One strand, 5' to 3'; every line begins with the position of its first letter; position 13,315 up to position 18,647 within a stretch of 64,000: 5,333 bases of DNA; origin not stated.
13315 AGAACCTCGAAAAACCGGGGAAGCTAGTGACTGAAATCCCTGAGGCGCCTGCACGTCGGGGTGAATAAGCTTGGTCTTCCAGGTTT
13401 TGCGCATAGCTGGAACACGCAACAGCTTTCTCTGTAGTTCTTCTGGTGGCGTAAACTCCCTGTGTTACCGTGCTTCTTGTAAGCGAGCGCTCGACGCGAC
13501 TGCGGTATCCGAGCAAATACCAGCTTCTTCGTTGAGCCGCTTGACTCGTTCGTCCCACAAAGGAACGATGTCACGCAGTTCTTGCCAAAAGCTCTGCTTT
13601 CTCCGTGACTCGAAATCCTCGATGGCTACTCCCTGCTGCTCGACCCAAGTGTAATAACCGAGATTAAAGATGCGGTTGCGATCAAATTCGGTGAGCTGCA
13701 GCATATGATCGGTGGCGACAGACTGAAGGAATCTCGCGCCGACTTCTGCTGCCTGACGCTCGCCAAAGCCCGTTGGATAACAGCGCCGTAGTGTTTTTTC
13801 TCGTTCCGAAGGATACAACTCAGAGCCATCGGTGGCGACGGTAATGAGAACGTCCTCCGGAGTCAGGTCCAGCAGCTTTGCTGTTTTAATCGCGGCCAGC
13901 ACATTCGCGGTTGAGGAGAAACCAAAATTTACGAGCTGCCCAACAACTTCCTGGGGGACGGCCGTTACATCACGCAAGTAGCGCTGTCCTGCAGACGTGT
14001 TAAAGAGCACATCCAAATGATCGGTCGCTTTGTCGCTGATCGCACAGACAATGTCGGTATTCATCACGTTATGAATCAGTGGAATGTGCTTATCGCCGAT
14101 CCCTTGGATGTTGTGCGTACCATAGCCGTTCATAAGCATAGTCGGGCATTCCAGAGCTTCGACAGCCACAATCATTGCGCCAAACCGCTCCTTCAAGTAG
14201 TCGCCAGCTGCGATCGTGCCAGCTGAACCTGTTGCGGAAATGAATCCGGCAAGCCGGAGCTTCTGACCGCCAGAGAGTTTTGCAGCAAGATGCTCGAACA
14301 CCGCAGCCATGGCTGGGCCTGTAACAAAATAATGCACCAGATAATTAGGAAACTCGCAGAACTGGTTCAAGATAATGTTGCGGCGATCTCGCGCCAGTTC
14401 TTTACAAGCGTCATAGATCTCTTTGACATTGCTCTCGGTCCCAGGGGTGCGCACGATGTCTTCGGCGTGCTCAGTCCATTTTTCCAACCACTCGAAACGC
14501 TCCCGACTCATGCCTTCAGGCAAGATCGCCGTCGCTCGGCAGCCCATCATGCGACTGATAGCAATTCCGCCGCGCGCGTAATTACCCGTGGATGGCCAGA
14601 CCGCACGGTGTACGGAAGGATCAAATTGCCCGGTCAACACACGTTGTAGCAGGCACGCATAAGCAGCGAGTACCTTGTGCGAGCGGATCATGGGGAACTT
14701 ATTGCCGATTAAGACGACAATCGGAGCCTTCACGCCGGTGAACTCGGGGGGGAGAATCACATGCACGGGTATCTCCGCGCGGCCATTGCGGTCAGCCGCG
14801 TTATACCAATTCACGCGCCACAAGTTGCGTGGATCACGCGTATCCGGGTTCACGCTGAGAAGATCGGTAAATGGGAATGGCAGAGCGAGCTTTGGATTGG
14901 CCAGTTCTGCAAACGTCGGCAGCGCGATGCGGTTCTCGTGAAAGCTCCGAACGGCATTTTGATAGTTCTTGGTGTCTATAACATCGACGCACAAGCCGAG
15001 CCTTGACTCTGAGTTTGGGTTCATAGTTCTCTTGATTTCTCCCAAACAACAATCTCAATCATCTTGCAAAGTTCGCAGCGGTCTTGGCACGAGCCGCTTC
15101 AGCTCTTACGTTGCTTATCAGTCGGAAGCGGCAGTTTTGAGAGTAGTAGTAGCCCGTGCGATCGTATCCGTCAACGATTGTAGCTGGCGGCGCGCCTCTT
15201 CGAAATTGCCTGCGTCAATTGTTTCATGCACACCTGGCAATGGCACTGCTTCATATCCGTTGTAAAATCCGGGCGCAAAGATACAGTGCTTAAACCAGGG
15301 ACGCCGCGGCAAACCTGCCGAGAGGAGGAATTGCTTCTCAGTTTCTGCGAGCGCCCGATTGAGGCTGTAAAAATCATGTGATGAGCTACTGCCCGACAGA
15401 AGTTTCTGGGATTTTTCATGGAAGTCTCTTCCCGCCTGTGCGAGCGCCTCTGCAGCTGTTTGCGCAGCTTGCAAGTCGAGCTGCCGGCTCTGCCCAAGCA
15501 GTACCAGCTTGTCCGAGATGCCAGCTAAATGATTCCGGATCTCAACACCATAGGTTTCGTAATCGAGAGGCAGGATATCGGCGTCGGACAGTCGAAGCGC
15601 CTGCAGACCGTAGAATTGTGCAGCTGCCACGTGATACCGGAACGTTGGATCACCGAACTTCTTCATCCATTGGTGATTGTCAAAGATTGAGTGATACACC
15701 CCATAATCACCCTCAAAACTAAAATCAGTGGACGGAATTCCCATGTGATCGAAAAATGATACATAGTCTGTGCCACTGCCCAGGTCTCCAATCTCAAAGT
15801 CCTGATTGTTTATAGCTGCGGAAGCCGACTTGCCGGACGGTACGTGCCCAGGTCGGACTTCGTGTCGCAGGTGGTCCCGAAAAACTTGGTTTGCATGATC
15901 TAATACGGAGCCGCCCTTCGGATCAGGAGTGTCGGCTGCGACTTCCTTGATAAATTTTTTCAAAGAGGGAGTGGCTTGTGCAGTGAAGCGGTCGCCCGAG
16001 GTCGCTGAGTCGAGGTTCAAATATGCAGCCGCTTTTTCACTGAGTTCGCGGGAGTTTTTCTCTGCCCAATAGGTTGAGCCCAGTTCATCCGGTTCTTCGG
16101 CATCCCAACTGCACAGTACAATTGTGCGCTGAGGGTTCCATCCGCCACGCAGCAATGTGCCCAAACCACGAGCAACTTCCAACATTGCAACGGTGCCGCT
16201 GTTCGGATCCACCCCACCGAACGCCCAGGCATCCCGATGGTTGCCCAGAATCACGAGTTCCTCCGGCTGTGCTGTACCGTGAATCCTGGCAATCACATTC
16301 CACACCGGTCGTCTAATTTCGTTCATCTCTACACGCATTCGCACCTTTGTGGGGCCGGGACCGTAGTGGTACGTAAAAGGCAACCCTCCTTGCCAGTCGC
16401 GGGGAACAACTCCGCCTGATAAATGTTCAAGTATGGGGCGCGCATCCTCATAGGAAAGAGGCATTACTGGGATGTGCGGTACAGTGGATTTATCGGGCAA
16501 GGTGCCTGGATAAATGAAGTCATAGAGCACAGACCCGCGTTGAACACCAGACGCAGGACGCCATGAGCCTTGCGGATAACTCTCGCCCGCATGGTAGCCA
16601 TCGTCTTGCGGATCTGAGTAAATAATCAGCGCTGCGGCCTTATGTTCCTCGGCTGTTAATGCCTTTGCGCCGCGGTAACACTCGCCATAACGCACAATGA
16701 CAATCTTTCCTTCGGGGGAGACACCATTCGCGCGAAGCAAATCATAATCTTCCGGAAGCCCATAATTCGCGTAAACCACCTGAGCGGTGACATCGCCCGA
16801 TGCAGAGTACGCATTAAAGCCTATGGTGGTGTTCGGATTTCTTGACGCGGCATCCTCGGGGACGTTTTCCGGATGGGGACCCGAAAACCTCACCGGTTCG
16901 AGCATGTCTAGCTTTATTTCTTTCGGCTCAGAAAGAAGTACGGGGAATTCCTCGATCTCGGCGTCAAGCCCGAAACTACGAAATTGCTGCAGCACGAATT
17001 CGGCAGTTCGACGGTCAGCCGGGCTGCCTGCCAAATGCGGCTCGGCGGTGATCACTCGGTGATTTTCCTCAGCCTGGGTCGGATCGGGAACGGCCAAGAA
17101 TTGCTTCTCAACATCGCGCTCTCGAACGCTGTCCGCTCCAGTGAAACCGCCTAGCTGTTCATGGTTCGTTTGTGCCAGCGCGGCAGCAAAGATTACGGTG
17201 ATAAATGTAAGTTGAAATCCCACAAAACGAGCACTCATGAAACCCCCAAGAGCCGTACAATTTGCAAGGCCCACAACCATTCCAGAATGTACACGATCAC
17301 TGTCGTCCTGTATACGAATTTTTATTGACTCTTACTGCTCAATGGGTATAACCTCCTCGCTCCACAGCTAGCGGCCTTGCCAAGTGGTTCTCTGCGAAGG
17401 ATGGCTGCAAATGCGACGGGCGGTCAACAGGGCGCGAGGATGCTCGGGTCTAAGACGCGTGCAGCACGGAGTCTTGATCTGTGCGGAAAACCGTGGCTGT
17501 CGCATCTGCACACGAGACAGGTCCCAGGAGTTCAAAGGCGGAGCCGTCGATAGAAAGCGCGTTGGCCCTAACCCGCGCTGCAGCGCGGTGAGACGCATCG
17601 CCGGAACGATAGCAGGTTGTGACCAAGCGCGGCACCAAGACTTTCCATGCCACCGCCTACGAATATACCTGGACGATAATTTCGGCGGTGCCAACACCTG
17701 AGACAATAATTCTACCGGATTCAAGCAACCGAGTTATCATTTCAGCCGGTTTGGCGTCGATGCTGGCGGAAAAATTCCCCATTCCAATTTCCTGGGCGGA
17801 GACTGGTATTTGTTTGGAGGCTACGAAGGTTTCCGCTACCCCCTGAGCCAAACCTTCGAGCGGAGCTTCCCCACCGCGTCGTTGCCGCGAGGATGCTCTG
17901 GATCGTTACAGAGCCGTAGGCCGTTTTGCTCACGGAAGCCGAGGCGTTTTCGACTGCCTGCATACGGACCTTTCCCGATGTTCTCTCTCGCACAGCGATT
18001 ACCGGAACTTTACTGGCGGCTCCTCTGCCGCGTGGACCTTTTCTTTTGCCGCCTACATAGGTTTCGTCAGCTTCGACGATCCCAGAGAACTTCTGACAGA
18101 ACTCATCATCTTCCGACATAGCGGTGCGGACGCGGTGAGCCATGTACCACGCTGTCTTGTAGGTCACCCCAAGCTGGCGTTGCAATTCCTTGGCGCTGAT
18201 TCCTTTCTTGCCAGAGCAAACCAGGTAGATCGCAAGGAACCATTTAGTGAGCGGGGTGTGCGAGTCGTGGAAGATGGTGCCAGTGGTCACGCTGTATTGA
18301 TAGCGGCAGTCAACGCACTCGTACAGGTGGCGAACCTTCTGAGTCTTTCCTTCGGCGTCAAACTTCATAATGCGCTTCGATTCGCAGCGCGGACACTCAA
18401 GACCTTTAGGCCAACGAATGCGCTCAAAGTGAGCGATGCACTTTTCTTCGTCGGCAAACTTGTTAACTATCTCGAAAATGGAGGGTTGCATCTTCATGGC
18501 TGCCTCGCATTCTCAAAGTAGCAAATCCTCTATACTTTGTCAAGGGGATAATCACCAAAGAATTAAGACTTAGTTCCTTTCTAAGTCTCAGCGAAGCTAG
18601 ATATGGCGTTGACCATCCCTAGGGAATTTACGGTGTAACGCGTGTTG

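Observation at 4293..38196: Seven copies of a fixed-geometry bipartite site (GTAYAC-N15-GTRTAC) fused to a sigma70-like promoter, upstream of non-homologous transport and peptidase genes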

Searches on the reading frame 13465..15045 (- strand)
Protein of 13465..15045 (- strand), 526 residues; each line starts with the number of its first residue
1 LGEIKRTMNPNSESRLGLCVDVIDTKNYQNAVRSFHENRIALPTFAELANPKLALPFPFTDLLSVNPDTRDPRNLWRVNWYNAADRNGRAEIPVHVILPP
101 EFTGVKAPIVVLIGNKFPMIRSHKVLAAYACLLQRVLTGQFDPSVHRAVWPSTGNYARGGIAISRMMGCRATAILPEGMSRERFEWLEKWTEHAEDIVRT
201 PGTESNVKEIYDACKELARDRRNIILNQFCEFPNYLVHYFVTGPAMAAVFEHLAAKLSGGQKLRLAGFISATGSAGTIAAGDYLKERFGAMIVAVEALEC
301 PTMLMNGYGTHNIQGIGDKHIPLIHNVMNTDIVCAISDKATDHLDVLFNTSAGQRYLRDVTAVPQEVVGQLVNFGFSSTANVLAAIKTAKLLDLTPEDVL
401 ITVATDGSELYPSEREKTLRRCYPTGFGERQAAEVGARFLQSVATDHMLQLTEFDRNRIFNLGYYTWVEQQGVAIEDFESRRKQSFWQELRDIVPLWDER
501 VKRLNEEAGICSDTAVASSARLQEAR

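Call 6: search_protein_families(library=pfam, proteins=[window:13465-15045:-])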
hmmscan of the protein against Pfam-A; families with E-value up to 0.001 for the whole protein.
window:13465-15045:- (526 aa): 1 family
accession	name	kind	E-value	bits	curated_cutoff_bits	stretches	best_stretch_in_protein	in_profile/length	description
PF00291.31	PALP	-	5.3e-12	46.1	35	1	120-304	34-199/295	Pyridoxal-phosphate dependent enzyme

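Call 46: search_protein_families(library=ncbifam, proteins=[window:13465-15045:-], max_evalue=0.00001)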
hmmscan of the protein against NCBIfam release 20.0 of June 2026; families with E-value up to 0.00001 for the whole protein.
window:13465-15045:- (526 aa): 7 families
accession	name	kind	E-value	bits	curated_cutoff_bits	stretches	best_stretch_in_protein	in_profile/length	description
TIGR01139.1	cysK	equivalog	1.7e-19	70.2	350.95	1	135-413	48-294/298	cysteine synthase A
TIGR01136.1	cysKM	subfamily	5.4e-19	68.7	344.15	1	127-413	40-295/299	cysteine synthase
NF007989.0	PRK10717.1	equivalog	1.3e-13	50.8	387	1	138-413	59-314/334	cysteine synthase A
TIGR01137.1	cysta_beta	equivalog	1.2e-10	40.7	510.25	1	139-341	57-254/457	cystathionine beta-synthase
NF008735.0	PRK11761.1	equivalog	4.7e-10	39.2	413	1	127-341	46-239/296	cysteine synthase CysM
TIGR01138.1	cysM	equivalog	1.2e-07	31.5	394.2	1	161-412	75-285/290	cysteine synthase B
TIGR03945.1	PLP_SbnA_fam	equivalog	2.5e-07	30.1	349.95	1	120-341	34-244/304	2,3-diaminopropionate biosynthesis protein SbnA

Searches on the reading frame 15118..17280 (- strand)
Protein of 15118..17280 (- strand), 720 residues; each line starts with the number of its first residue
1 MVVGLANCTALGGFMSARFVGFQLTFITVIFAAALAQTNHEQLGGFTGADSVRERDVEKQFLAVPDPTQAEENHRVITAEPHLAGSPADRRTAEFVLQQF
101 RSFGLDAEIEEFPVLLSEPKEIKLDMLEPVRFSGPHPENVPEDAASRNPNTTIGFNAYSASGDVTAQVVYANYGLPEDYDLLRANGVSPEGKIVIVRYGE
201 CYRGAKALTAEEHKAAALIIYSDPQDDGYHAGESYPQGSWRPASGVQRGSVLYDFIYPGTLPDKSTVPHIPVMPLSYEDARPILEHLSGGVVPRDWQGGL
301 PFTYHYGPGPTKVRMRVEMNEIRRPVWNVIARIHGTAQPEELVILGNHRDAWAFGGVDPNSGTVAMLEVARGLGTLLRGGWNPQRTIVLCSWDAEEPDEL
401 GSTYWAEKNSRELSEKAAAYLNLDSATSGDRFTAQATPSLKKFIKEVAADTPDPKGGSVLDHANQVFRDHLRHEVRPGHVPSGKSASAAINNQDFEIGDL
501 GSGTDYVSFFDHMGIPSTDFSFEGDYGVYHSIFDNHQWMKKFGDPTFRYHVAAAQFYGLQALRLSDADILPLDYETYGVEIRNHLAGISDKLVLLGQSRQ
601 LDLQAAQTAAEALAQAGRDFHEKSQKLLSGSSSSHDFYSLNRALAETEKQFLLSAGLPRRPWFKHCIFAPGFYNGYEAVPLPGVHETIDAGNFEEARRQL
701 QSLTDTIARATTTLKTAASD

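Call 6: search_protein_families(library=pfam, proteins=[window:15118-17280:-])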
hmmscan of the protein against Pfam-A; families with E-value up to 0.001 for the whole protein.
window:15118-17280:- (720 aa): 3 families
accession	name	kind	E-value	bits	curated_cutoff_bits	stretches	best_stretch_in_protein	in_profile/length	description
PF04253.20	TFR_dimer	-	4.5e-26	91.6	27.1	1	601-715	1-121/121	Transferrin receptor-like dimerisation domain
PF04389.22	Peptidase_M28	-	5e-22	79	21.3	1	328-537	1-175/193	Peptidase family M28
PF02225.27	PA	-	4.5e-12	46.4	23.9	1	164-250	1-91/95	PA domain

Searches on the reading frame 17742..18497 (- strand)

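Call 7: search_protein_families(library=pfam, proteins=[window:17742-18497:-])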
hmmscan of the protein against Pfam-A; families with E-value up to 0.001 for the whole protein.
window:17742-18497:- (251 aa): 3 families
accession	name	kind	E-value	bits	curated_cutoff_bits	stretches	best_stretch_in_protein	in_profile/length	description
PF12760.12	Zn_ribbon_IS1595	-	4.8e-11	42.9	25.4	1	16-67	2-46/46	Transposase zinc-ribbon domain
PF12762.13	DDE_Tnp_IS1595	-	2.5e-09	37.8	27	1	137-190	2-66/153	ISXO2-like transposase domain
PF23451.1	Zn_ribbon_PaaD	-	0.00015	21.8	27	1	31-65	13-46/53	PaaD zinc beta ribbon domain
